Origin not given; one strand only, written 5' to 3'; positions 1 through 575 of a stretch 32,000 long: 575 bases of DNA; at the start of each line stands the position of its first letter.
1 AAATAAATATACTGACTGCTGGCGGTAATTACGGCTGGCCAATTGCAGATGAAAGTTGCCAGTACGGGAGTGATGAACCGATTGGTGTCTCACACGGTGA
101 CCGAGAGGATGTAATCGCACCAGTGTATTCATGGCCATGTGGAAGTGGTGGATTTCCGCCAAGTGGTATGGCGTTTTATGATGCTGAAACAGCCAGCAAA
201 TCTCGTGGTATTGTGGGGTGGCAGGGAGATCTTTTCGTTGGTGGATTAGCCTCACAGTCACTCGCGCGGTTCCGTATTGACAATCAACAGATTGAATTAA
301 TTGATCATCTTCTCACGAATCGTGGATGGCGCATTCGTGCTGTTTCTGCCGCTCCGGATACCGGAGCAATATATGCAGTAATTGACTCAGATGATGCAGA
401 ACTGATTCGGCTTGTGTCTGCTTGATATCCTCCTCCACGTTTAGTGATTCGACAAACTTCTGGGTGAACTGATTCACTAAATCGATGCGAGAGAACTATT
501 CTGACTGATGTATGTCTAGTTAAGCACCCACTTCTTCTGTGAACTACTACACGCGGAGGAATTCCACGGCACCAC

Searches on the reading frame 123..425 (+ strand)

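Call 82: search_protein_families(library=pfam, proteins=[window:123-425:+])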
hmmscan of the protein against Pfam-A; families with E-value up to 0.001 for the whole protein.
window:123-425:+ (100 aa): 1 family
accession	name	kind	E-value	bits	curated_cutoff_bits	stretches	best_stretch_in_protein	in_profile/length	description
PF07995.17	GSDH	-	1.6e-18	67.5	25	1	7-96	252-332/332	Glucose / Sorbosone dehydrogenase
